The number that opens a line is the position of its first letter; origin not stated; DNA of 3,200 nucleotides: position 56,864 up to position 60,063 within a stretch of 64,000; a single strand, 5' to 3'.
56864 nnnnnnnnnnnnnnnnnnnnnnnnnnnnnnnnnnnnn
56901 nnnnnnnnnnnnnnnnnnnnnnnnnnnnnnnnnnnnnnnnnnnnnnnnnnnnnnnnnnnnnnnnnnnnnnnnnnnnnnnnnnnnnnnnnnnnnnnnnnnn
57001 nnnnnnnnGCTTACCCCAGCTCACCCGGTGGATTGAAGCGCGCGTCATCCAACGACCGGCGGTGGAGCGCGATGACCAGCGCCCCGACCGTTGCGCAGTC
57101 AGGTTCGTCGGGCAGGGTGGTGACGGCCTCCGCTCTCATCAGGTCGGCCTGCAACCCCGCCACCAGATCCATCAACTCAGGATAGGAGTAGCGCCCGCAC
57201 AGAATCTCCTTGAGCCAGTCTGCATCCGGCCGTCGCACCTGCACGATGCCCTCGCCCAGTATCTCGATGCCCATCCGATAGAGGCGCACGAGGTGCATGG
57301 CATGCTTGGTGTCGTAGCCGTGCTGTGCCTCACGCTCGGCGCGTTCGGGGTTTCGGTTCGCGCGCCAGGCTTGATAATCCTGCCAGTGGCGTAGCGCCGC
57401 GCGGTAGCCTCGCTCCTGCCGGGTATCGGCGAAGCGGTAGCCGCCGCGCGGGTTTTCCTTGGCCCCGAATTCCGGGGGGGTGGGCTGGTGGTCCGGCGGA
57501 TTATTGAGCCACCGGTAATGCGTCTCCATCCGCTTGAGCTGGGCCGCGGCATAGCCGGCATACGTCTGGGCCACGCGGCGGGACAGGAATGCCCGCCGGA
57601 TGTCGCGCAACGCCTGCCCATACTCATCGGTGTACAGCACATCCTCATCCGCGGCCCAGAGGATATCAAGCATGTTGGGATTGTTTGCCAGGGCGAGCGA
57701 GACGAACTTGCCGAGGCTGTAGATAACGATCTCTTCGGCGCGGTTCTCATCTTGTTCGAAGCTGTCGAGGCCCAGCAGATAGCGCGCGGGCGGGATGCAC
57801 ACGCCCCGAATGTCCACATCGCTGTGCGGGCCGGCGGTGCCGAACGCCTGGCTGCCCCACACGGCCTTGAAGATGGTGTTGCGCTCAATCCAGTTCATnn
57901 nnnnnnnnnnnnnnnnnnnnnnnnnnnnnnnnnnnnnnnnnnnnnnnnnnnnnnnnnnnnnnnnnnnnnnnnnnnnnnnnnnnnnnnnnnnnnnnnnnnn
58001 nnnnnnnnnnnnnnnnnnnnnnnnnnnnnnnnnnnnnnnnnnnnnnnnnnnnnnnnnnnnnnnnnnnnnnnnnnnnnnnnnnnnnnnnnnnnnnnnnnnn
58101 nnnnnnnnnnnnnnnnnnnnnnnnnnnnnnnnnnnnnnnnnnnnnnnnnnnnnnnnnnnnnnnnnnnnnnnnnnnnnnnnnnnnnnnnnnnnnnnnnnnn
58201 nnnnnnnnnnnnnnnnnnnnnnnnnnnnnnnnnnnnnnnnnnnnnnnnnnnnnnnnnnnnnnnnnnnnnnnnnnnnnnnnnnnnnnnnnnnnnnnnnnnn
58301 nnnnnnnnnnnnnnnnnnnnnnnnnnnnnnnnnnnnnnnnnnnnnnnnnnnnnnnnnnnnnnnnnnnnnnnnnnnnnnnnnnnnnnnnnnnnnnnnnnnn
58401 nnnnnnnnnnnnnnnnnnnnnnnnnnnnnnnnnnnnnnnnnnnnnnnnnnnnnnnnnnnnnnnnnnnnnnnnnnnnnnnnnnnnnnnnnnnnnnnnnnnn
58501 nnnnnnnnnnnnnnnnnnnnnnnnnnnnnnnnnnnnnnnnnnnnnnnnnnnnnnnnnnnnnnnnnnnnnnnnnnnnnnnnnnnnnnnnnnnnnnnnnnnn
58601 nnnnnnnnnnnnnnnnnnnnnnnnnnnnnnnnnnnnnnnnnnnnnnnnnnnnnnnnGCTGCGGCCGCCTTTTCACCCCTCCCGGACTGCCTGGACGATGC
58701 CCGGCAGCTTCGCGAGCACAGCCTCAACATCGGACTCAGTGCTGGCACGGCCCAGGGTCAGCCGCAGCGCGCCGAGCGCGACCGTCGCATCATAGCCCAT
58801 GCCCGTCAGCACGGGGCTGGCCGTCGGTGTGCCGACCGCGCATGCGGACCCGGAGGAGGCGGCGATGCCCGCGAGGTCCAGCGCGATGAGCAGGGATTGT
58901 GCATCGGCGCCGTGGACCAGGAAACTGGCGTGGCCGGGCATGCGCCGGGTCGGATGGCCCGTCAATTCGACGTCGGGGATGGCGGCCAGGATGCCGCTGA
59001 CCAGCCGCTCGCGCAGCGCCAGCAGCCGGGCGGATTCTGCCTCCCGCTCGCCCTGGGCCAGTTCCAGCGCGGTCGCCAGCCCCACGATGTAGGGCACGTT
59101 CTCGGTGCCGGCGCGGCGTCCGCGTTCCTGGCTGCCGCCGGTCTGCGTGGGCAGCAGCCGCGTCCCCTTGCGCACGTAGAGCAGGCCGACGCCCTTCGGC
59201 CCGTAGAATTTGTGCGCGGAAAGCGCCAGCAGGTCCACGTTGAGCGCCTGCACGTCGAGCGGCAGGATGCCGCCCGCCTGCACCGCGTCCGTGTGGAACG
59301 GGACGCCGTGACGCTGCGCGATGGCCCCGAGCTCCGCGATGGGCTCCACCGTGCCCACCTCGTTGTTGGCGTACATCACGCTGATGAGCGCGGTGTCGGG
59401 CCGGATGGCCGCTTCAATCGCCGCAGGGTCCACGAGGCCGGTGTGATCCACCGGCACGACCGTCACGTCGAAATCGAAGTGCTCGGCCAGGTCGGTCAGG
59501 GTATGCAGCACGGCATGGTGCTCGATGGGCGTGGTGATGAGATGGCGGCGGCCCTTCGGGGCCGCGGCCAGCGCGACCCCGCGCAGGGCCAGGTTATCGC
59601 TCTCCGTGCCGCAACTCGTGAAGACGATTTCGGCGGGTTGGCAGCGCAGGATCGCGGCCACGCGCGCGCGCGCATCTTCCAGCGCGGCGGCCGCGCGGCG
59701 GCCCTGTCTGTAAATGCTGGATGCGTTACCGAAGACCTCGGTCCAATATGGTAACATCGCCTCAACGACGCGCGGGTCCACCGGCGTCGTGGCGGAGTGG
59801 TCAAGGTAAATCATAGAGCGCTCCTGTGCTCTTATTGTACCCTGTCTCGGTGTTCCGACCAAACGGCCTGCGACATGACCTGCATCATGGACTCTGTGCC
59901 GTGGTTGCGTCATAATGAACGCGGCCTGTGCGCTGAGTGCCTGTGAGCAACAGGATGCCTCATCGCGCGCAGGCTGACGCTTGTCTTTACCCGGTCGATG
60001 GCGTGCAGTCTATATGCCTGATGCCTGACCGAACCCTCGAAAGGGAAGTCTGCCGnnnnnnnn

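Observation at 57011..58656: Tandem pair of paralogous Pol-beta-fold nucleotidyltransferases wedged between the cysteine desulfurase and mnmA in a tRNA-thiolation operon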

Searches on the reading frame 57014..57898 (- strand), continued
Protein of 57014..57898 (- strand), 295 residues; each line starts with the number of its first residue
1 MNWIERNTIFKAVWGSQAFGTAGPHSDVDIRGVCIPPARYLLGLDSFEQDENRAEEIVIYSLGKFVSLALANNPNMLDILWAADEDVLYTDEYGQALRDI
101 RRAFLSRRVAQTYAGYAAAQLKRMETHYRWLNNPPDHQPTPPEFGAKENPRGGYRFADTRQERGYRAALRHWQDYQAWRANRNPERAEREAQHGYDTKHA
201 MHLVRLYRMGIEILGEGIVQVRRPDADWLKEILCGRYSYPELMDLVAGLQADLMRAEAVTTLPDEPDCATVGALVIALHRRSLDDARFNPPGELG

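Call 53: predict_structure(alignment_id=A2)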
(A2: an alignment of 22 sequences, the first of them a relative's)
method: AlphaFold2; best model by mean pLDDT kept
length: 295 residues; sequences in the alignment: 22
mean_pLDDT: 94.6   pTM: 0.85
mean pLDDT of the five models: 94.6, 94.6, 94.6, 93.6, 93.2
residues with pLDDT >= 90: 272; 70-90: 18; 50-70: 4; < 50: 1
segments of 3 or more residues with pLDDT < 50: none
pLDDT, mean of each block of 10 residues (from residue 1): 91 96 91 97 94 95 98 96 97 98 97 95 93 94 95 94 96 94 88 92 97 97 96 95 98 98 98 98 93 59
secondary structure, 60 per line:
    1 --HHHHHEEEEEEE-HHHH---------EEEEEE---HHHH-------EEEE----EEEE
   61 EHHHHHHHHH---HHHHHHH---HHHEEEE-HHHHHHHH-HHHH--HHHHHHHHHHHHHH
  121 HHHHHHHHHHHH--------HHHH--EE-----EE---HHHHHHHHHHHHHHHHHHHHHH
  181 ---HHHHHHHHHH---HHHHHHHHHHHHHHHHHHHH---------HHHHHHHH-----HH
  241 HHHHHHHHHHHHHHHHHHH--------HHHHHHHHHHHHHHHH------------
elements in order: H3-7 E8-14 H16-19 E29-34 H38-41 E49-52 E57-61 H62-70 H74-80 E87-90 H92-99 H101-104 H107-132 H141-144 H159-180 H184-193 H197-216 H226-233 H239-259 H268-283

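Call 57: fold_search(model_id=the predicted structure, library=pdb)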
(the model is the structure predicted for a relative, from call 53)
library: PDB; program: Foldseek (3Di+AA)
matches with E <= 10: 178; with E <= 0.001: 0
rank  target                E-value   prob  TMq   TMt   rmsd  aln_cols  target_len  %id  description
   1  9dbj_C                1.7e-02  0.82  0.23  0.30  17.6       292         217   12  Structure of Hailong HalB R164A mutant with non-hydrolyzable dATP (released 2025-05-07)
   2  9dbh_A                1.9e-02  0.97  0.34  0.42  12.5       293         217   10  Structure of Hailong HalB in complex with oligodeoxyadenylate (released 2025-05-07)
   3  6p01_A                2.5e-02  0.80  0.27  0.30  15.3       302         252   11  Apo structure of the E52D mutant of ANT-4 (released 2020-01-29)
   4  6un8_B                2.6e-02  0.91  0.31  0.35  15.1       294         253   12  Wild type ANT bound to neomycin (released 2020-05-06)
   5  3c18_B                2.9e-02  0.63  0.24  0.25  17.7       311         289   12  Crystal structure of nucleotidyltransferase-like protein (ZP_00538802.1) from Exiguobacterium sibiricum 255-15 at 1.90 (released 2008-02-12)
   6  6nmk_B                3.0e-02  0.92  0.32  0.36  14.9       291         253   11  Binary complex structure of the T130K mutant of ANT-4'' with Neomycin (released 2020-01-15)
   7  9dbj_F                3.5e-02  0.94  0.33  0.41  12.3       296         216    9  Structure of Hailong HalB R164A mutant with non-hydrolyzable dATP (released 2025-05-07)
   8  6un8_A                3.5e-02  0.82  0.29  0.32  15.9       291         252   12  Wild type ANT bound to neomycin (released 2020-05-06)
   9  6p06_A                3.9e-02  0.91  0.33  0.37  15.0       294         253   10  Ternary structure of the E52D mutant of ANT-4 with Neomycin and AMPCPP (released 2020-01-29)
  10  9dbj_D                4.1e-02  0.93  0.33  0.41  13.1       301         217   10  Structure of Hailong HalB R164A mutant with non-hydrolyzable dATP (released 2025-05-07)
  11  6nmk_A                4.1e-02  0.82  0.30  0.34  15.3       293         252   12  Binary complex structure of the T130K mutant of ANT-4'' with Neomycin (released 2020-01-15)
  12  1kny_A                4.8e-02  0.66  0.27  0.30  15.1       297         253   12  KANAMYCIN NUCLEOTIDYLTRANSFERASE (released 1996-08-17)
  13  3c18_A                5.0e-02  0.69  0.27  0.27  15.7       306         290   11  Crystal structure of nucleotidyltransferase-like protein (ZP_00538802.1) from Exiguobacterium sibiricum 255-15 at 1.90 (released 2008-02-12)
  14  9dbj_B                5.9e-02  0.82  0.29  0.38  12.8       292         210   10  Structure of Hailong HalB R164A mutant with non-hydrolyzable dATP (released 2025-05-07)
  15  1kan_A                6.2e-02  0.72  0.29  0.32   9.9       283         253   11  MOLECULAR STRUCTURE OF KANAMYCIN NUCLEOTIDYLTRANSFERASE DETERMINED TO 3.0-ANGSTROMS RESOLUTION (released 1994-08-31)
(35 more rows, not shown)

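Call 59: search_solved_structures(query=A2, max_evalue=10, show_alignments=1)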
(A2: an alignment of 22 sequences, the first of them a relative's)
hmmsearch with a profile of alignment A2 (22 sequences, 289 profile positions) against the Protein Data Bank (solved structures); distinct sequences matched with E-value up to 10: 1.
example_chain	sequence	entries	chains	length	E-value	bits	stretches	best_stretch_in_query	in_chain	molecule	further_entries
3rc9_A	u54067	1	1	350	1.2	11.6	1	199-258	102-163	Sugar 3-ketoreductase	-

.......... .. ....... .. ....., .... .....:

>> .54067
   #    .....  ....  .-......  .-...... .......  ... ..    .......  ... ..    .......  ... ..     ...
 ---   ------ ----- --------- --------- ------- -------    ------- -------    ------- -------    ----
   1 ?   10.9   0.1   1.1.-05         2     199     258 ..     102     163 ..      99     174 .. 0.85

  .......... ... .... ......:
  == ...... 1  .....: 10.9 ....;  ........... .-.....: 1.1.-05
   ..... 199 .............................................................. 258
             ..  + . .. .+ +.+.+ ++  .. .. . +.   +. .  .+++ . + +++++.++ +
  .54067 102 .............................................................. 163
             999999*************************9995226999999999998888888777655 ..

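Call 69: find_related_loci(query=A2, collection=viral_contigs, flank=5000)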
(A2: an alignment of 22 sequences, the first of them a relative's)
Query A2 (295 aa) in viral_contigs; peptide patterns used: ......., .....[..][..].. (x = any residue, [..] = any of these).
422 stretches matched a pattern; 379 encode a relative of the query (tblastn E <= 1e-3); the best 80 are kept; 80 distinct loci.
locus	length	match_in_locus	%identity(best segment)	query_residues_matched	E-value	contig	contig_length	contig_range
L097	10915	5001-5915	44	2-286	5e-74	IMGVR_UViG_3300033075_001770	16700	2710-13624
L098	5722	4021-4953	41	1-288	1e-67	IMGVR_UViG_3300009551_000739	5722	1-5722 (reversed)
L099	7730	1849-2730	40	2-281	7e-68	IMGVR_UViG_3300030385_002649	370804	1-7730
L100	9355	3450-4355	39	3-283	1e-64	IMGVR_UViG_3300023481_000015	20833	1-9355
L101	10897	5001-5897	41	1-278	1e-62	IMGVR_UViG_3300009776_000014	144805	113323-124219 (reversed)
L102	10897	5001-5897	41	1-278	1e-62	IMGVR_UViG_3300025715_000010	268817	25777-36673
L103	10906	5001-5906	40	4-276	2e-62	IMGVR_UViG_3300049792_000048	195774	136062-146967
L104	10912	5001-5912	40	4-278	7e-62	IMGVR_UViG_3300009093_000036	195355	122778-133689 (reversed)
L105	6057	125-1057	38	1-281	7e-62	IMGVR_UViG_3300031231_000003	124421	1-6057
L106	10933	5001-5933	38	1-281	9e-62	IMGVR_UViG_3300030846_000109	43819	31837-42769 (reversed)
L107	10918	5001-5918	39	8-286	5e-60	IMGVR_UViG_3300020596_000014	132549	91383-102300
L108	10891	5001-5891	40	4-268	3e-60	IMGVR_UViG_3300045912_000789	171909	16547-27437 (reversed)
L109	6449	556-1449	37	1-271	5e-60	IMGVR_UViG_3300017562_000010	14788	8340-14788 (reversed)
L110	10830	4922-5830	37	8-283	5e-60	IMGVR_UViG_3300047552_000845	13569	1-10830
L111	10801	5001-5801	42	2-253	2e-59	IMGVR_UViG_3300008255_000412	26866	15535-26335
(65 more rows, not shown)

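Call 75: search_dna_similar(query=window:57014-57898:-, collection=phages, mode=protein, max_rows=15)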
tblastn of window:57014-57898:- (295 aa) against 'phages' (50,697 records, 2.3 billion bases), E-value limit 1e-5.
Records with a match: 864; places in all: 868; records where one place covers at least 80% of the query: 243.
Best place of each record, by identity: <60% 864.
By first word of the organism name: Mycobacterium 310; Klebsiella 145; Gordonia 71; Escherichia 57; Bacillus 40; Cronobacter 35; Acinetobacter 34; Enterobacter 25; Salmonella 22; Prevotella 15; and 26 more.
By host as written in the record: Mycobacterium smegmatis mc2 155 221; Klebsiella pneumoniae 68; Gordonia terrae 3612 63; Mycobacterium smegmatis mc#155 49; - 42; Cronobacter sakazakii 22; Prevotella sp. 15; Escherichia coli 14; and 189 more.
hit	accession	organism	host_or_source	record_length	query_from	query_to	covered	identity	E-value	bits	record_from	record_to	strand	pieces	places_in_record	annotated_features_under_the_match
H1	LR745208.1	uncultured phage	metagenomic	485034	3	291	94%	39.3%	1e-28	190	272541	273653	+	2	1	record has no annotation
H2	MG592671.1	Vibrio phage 2.275.O._10N.286.54.E11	Vibrio cyclitrophicus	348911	6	276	92%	37.7%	7e-17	172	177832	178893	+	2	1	nucleotidyltransferase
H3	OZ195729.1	Vibrio phage D69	Seawater and oysters mix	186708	7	277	85%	40.2%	7e-19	173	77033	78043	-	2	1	nucleotidyltransferase | endonuclease V N-glycosylase UV repair enzyme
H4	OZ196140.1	Vibrio phage D181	Seawater and oysters mix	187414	7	277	85%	39.8%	5e-19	171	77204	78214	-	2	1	nucleotidyltransferase | hypothetical protein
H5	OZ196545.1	Vibrio phage D148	Seawater and oysters mix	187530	7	277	85%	39.8%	5e-19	171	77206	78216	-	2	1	nucleotidyltransferase | hypothetical protein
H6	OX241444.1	Vibrio phage 496E54-1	Seawater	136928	7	289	89%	37.5%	1e-17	160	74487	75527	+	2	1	putative nucleotidyltransferase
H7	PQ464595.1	Erwinia phage Kaldavass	Erwinia aphidicola W09_2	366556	7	278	88%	36.7%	7e-17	148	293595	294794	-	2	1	nucleotidyltransferase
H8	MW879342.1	Erwinia phage pEa_SNUABM_19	Erwinia amylovora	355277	7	278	87%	34.0%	1e-19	155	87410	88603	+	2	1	hypothetical protein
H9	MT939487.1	Erwinia phage pEa_SNUABM_47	Erwinia amylovora SNUABM_01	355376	7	278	87%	34.0%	1e-19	155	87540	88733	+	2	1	putative nucleotidyltransferase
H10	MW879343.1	Erwinia phage pEa_SNUABM_44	Erwinia amylovora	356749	7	278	87%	34.0%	1e-19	155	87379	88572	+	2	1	hypothetical protein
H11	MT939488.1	Erwinia phage pEa_SNUABM_50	Erwinia amylovora SNUABM_01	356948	7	278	87%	34.0%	1e-19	155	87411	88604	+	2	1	putative nucleotidyltransferase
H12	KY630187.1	Serratia phage BF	Serratia marcescens UCC2017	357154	7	278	87%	34.0%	1e-19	155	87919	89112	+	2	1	nucleotidyltransferase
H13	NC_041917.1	Serratia phage BF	Serratia marcescens UCC2017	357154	7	278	87%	34.0%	1e-19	155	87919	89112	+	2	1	nucleotidyltransferase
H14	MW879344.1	Erwinia phage pEa_SNUABM_49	Erwinia amylovora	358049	7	278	87%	34.0%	1e-19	155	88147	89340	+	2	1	hypothetical protein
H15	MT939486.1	Erwinia phage pEa_SNUABM_12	Erwinia amylovora SNUABM_01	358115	7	278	87%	34.0%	1e-19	155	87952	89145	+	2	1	putative nucleotidyltransferase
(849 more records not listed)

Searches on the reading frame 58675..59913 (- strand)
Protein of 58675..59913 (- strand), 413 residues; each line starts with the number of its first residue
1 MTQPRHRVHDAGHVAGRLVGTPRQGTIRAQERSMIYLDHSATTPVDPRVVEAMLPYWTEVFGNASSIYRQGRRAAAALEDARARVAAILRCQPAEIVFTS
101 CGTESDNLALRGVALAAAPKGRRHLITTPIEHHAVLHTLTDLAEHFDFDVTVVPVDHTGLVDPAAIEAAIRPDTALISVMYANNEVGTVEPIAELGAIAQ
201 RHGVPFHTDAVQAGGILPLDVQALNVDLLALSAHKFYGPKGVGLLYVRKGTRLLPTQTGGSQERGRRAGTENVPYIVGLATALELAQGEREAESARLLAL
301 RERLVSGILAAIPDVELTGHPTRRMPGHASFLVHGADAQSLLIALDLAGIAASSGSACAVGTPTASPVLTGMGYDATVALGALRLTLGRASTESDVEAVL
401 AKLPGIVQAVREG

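Call 3: search_protein_families(library=pfam, proteins=[window:58675-59913:-], max_evalue=0.01)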
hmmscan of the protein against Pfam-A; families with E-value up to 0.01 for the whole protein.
window:58675-59913:- (413 aa): 4 families
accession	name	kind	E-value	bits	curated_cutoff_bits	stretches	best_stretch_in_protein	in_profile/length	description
PF00266.25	Aminotran_5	-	8.4e-82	275.5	21.5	1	35-399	1-371/371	Aminotransferase class-V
PF01212.27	Beta_elim_lyase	-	4.4e-09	36.5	27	1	92-210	46-169/288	Beta-eliminating lyase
PF01041.23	DegT_DnrJ_EryC1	-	2.9e-07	30.5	19.8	1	97-215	43-151/360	DegT/DnrJ/EryC1/StrS aminotransferase family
PF00282.25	Pyridoxal_deC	-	0.00028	20.2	27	1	141-217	160-242/375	Pyridoxal-dependent decarboxylase conserved domain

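Call 4: search_protein_families(library=ncbifam, proteins=[window:58675-59913:-], max_evalue=0.01)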
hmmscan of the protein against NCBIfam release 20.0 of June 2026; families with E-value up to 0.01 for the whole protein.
window:58675-59913:- (413 aa): 34 families (the best 25 are shown)
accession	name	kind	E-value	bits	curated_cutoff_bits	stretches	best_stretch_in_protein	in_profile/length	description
TIGR03402.1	FeS_nifS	equivalog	6.3e-144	479.4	530.75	1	35-412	1-375/379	cysteine desulfurase NifS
NF010611.0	PRK14012.1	equivalog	1.4e-102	343.7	548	1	33-411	5-383/406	IscS subfamily cysteine desulfurase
TIGR03235.1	DNA_S_dndA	equivalog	1.1e-101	340.7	480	1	36-386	1-352/353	cysteine desulfurase DndA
TIGR02006.1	IscS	equivalog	5.1e-99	332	643.2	1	34-411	4-379/402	IscS subfamily cysteine desulfurase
TIGR03403.1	nifS_epsilon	equivalog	6e-97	324.9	587.7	1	35-409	1-375/382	NifS family cysteine desulfurase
NF002806.0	PRK02948.1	subfamily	1.3e-85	287.7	304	1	34-409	1-374/381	IscS subfamily cysteine desulfurase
TIGR01979.1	sufS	subfamily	1.2e-48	165.9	475.1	1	30-403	15-395/403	SufS family cysteine desulfurase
TIGR01977.1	am_tr_V_EF2568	hypoth_equivalog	7.2e-48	163.5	377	1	35-402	1-372/376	cysteine desulfurase family protein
NF041166.1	f2_encap_cargo1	exception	3.7e-38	132.1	800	1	30-378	242-600/623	family 2A encapsulin nanocompartment cargo protein cysteine desulfurase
NF040779.1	Sec_lyase_SclA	exception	1.1e-33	116.7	525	1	35-401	1-371/378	selenocysteine lyase SclA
NF006791.0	PRK09295.1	equivalog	1.6e-31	109.8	661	1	30-360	20-366/406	cysteine desulfurase SufS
TIGR01976.1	am_tr_V_VC1184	hypoth_equivalog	2.1e-31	109.6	352.35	1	31-401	16-399/401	cysteine desulfurase-like protein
NF008126.0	PRK10874.1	equivalog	4.3e-28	98.5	607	1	29-400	15-389/401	cysteine desulfurase CsdA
TIGR03392.1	FeS_syn_CsdA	equivalog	1.4e-26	93.7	493.6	1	29-400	12-386/398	cysteine desulfurase CsdA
TIGR04343.1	egtE_PLP_lyase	equivalog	4.2e-18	65.3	400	1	70-251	48-219/370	ergothioneine biosynthesis PLP-dependent enzyme EgtE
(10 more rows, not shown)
